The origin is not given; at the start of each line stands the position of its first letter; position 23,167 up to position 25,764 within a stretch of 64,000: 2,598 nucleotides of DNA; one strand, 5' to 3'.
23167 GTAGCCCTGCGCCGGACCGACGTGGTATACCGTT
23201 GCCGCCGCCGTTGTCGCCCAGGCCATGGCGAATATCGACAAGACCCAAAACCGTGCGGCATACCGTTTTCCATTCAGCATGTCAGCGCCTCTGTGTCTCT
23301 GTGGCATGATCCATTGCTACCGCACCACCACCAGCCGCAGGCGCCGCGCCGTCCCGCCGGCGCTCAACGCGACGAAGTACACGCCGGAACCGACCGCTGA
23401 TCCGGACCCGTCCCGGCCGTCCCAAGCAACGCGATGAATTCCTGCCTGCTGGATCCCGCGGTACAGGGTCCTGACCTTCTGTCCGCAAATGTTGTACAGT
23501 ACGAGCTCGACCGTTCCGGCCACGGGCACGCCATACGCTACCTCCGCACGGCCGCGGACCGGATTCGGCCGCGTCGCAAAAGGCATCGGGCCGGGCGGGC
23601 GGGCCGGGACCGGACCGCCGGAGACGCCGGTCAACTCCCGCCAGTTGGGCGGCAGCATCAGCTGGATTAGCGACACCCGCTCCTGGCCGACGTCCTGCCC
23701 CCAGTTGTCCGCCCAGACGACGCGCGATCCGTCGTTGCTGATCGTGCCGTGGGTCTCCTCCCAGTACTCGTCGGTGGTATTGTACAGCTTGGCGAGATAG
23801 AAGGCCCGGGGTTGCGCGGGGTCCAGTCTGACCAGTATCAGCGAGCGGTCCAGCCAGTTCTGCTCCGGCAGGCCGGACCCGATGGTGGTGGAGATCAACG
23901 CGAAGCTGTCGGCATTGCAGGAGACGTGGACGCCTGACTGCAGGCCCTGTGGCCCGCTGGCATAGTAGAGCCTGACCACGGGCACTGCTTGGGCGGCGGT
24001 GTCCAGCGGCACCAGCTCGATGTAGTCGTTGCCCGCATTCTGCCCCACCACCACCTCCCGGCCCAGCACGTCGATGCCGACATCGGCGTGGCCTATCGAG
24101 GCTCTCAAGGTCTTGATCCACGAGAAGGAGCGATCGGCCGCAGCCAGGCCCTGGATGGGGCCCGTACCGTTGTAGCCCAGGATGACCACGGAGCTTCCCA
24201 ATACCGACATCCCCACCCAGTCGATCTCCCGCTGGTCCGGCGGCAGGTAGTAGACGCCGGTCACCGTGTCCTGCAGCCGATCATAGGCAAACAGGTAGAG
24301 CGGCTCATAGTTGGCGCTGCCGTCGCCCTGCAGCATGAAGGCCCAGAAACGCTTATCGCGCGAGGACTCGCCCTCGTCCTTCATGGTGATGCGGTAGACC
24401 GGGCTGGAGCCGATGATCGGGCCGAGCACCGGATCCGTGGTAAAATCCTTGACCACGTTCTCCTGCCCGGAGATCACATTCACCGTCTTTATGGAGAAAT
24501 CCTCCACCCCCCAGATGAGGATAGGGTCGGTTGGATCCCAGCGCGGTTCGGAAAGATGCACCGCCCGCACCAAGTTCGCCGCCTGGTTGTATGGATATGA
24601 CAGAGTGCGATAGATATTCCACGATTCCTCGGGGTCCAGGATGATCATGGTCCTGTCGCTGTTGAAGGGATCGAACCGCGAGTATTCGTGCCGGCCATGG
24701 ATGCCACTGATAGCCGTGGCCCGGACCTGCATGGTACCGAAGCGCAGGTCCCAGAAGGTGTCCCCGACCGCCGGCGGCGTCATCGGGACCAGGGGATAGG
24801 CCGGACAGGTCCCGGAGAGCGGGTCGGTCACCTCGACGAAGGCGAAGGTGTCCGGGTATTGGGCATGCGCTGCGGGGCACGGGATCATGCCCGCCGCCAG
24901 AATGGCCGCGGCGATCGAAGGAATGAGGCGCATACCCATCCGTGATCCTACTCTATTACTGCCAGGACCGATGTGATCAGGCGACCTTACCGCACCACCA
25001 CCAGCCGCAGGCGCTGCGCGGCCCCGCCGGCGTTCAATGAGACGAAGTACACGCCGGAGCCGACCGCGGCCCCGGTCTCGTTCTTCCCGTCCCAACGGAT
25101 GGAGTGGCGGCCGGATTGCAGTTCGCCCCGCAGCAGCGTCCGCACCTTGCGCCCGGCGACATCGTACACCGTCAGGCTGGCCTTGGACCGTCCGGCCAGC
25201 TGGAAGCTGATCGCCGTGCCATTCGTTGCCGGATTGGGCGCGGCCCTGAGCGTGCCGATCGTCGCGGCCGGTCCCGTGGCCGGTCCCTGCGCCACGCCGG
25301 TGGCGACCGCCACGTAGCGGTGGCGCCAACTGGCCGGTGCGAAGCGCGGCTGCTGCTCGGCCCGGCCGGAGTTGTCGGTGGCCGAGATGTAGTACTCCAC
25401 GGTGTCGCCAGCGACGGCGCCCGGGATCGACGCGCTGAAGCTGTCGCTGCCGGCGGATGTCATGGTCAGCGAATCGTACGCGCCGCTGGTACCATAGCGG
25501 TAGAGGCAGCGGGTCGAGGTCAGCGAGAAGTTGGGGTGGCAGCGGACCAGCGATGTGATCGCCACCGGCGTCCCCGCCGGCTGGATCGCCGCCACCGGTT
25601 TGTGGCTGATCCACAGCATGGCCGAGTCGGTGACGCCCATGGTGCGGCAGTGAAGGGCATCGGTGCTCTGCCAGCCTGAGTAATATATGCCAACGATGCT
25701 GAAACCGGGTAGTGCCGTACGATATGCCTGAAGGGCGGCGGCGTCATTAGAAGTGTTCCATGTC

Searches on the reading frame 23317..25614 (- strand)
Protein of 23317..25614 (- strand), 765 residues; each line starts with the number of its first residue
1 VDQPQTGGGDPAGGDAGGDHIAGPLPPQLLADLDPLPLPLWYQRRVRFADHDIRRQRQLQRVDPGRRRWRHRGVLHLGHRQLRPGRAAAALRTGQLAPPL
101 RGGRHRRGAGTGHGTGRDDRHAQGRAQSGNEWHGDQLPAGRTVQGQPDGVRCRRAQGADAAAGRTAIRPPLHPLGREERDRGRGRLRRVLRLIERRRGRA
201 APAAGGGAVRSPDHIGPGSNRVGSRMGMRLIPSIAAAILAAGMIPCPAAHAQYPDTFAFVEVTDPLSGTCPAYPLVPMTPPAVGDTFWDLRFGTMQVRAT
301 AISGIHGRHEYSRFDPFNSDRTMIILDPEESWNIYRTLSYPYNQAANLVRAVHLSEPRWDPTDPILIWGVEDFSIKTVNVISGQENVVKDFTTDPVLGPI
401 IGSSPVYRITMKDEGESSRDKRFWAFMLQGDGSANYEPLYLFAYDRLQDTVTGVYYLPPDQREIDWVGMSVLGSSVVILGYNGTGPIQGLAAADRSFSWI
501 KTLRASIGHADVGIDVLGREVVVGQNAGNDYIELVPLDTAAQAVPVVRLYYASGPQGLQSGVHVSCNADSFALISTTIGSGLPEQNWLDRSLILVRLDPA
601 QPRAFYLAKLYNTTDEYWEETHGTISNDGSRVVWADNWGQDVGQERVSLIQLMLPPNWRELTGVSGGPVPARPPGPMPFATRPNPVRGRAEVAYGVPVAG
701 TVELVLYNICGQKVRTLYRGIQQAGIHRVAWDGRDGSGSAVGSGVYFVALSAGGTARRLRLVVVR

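Call 7: search_protein_families(library=pfam, proteins=[window:23317-25614:-], max_evalue=0.0001)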
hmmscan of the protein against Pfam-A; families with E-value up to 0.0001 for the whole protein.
window:23317-25614:- (765 aa): 1 family
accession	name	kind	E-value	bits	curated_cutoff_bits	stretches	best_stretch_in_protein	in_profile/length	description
PF13860.13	FlgD_ig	-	1.5e-09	38.1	27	1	699-752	22-75/79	FlgD Ig-like domain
